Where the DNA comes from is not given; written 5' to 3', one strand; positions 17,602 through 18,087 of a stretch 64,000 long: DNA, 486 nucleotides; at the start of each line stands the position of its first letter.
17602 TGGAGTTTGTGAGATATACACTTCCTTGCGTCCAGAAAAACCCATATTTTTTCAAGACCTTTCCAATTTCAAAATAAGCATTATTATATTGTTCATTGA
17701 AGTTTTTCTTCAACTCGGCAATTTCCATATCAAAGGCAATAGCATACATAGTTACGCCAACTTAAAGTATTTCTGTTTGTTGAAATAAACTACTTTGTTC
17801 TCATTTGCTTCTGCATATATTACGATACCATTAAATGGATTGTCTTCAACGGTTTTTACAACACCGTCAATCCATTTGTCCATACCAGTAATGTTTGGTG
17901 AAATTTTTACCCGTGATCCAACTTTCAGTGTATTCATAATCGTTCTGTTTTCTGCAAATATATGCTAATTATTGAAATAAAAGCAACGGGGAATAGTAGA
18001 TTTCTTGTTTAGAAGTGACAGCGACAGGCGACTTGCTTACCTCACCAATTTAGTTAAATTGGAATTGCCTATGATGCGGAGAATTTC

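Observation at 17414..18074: The vapD two-gene cassette is bracketed by a 38-bp direct repeat that equals the 3' end of the neighbouring HTH gene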

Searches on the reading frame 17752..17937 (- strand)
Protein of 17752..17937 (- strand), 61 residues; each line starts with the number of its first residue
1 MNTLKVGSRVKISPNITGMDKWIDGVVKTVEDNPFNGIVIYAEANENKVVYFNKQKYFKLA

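Call 7: search_protein_families(library=pfam, proteins=[window:17752-17937:-], max_evalue=0.01)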
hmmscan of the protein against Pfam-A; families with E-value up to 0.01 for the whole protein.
window:17752-17937:- (61 aa): 1 family
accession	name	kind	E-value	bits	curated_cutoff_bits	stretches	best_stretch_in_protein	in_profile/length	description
PF16674.11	UCH_N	-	0.006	16.9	25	1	1-48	1-49/105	N-terminal of ubiquitin carboxyl-terminal hydrolase 37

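Call 8: search_protein_families(library=ncbifam, proteins=[window:17752-17937:-], max_evalue=0.01)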
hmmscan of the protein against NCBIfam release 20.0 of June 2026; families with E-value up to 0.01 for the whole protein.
window:17752-17937:- (61 aa): 0 families

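Call 33: search_solved_structures(query=window:17752-17937:-, max_evalue=10)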
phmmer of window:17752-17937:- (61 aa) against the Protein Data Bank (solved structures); distinct sequences matched with E-value up to 10: 3.
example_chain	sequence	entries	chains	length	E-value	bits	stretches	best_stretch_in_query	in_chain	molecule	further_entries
1d2a_A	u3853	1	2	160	0.43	14.3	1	19-56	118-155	TYROSINE PHOSPHATASE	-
1d1p_A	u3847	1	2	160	0.44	14.2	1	19-56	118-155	TYROSINE PHOSPHATASE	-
1d1q_A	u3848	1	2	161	0.44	14.2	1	19-56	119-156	TYROSINE PHOSPHATASE (E.C.3.1.3.48)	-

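Call 51: find_homologous_proteins(query=window:17752-17937:-)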
Query window:17752-17937:- (61 aa): 3 proteins with E <= 0.001 among 3 candidates.
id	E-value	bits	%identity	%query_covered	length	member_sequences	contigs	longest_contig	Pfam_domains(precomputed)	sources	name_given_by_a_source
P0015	3.7e-33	129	100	100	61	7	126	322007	-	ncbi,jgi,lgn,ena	-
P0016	3.5e-31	123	93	100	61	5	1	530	-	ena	-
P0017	1.1e-21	93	67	100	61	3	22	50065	-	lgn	-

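Call 52: find_encoding_contigs(protein=P0017, flank=5000, max_places=8)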
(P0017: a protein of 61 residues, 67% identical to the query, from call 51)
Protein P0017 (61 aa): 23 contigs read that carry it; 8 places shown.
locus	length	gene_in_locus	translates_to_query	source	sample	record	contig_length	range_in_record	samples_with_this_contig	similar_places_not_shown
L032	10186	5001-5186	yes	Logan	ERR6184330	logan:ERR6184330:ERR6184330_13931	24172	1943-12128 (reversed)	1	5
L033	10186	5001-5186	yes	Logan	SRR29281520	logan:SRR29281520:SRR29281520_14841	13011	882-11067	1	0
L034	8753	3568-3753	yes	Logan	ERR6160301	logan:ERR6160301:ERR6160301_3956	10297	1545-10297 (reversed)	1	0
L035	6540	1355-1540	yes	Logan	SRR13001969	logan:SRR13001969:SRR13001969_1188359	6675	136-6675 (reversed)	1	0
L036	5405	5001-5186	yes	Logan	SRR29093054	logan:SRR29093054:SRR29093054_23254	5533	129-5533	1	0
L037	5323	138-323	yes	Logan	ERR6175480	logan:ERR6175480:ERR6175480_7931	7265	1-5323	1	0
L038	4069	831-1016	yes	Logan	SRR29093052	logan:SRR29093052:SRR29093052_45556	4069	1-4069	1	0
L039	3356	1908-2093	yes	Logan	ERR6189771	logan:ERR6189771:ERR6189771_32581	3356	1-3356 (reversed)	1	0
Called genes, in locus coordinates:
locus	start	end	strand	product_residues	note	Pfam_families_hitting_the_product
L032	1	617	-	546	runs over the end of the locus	PF13347:MFS_2, PF07690:MFS_1 (weak)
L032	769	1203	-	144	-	PF12833:HTH_18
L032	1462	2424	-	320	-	PF01264:Chorismate_synt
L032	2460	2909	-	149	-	PF01242:PTPS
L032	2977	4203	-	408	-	PF00155:Aminotran_1_2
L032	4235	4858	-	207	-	PF03938:OmpH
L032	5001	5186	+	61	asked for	-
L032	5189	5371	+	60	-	-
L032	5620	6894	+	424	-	PF02844:GARS_N, PF01071:GARS_A, PF02843:GARS_C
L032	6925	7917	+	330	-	-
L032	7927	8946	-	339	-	PF00106:adh_short (weak), PF01073:3Beta_HSD, PF01370:Epimerase, PF02719:Polysacc_synt_2, PF04321:RmlD_sub_bind, PF07993:NAD_binding_4 (faint), PF08659:KR (weak), PF16363:GDP_Man_Dehyd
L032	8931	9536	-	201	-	PF25593:GldD_lipo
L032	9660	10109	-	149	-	PF00436:SSB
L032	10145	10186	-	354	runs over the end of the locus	PF00180:Iso_dh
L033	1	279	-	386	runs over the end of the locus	?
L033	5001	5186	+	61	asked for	-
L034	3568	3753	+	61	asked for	-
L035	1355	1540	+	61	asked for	-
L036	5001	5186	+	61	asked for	-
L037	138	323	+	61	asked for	-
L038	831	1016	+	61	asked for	-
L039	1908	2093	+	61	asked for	-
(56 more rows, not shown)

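Call 61: predict_structure(alignment_id=A1)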
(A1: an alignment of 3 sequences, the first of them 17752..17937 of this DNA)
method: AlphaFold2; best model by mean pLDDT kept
length: 61 residues; sequences in the alignment: 3
mean_pLDDT: 60.6   pTM: 0.45
mean pLDDT of the five models: 60.6, 48.6, 47.1, 46.2, 45.8
residues with pLDDT >= 90: 0; 70-90: 18; 50-70: 25; < 50: 18
segments of 3 or more residues with pLDDT < 50: 46-61
pLDDT, mean of each block of 10 residues (from residue 1): 67 61 74 63 53 46 48
secondary structure, 60 per line:
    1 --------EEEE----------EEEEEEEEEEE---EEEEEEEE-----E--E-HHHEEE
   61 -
elements in order: E9-12 E23-33 E37-44 E58-60

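Call 64: fold_search(model_id=the predicted structure, library=pdb)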
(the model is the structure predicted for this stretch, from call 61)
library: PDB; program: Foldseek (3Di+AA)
matches with E <= 10: 400; with E <= 0.001: 0
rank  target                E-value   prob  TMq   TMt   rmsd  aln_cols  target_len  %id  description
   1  6if4_B                4.4e-02  1.00  0.74  0.74   2.2        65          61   11  Crystal structure of Tbtudor (released 2019-09-18)
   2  8xv7_G                5.0e-02  1.00  0.65  0.21   3.0        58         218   22  Crystal structure of TTD-PHD domain of UHRF1 in complex with hStella peptide (residues 75-121) (released 2024-11-06)
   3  3ask_A                6.7e-02  1.00  0.65  0.21   2.9        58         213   21  Structure of UHRF1 in complex with histone tail (released 2012-01-25)
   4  4qqd_B                7.5e-02  1.00  0.67  0.33   3.0        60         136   20  Crystal Structure of tandem tudor domains of UHRF1 in complex with a small organic molecule (released 2014-08-06)
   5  7r0w_V                9.5e-02  1.00  0.67  0.64   3.6        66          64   23  2.8 Angstrom cryo-EM structure of the dimeric cytochrome b6f-PetP complex from Synechocystis sp. PCC 6803 with nativel (released 2022-07-06)
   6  8xv4_B                1.3e-01  0.98  0.59  0.19   4.2        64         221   22  Crystal structure of TTD-PHD domain of UHRF1 in complex with mStella peptide (residues 85-119) (released 2024-11-06)
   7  6khi_S                1.3e-01  0.97  0.57  0.57   4.1        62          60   21  Supercomplex for cylic electron transport in cyanobacteria (released 2020-02-12)
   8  4qqg_G                1.3e-01  1.00  0.72  0.62   3.0        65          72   15  Crystal structure of an N-terminal HTATIP fragment (released 2014-07-09)
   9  4gy5_C                1.3e-01  0.99  0.65  0.29   2.6        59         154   20  Crystal structure of the tandem tudor domain and plant homeodomain of UHRF1 with Histone H3K9me3 (released 2012-11-14)
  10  4qqg_A                1.4e-01  0.99  0.63  0.56   5.0        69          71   13  Crystal structure of an N-terminal HTATIP fragment (released 2014-07-09)
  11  5vqh_A                1.5e-01  0.99  0.69  0.23   3.3        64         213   16  Crystal structure of the extended Tudor domain from BmPAPI in complex with sDMA (released 2017-06-14)
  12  8xv4_A                1.5e-01  0.98  0.60  0.19   4.2        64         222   22  Crystal structure of TTD-PHD domain of UHRF1 in complex with mStella peptide (residues 85-119) (released 2024-11-06)
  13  3ask_D                1.6e-01  0.99  0.61  0.28   3.0        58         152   21  Structure of UHRF1 in complex with histone tail (released 2012-01-25)
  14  4qqg_D                1.8e-01  0.98  0.62  0.56   4.9        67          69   13  Crystal structure of an N-terminal HTATIP fragment (released 2014-07-09)
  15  5vqg                  1.9e-01  0.99  0.69  0.24   2.8        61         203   15  Crystal structure of the extended Tudor domain from BmPAPI (released 2017-06-14)
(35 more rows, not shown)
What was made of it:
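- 17752..17937 (-): vapY, a 61-aa antitoxin gene lying 2 nt upstream of vapD. The AF2 model is beta-rich with Tudor/SH3-like top hits, but confidence is low (pLDDT 60.6; calls 61, 64).
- Tried and rejected: The model confidence was too low to rely on (calls 61, 64).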
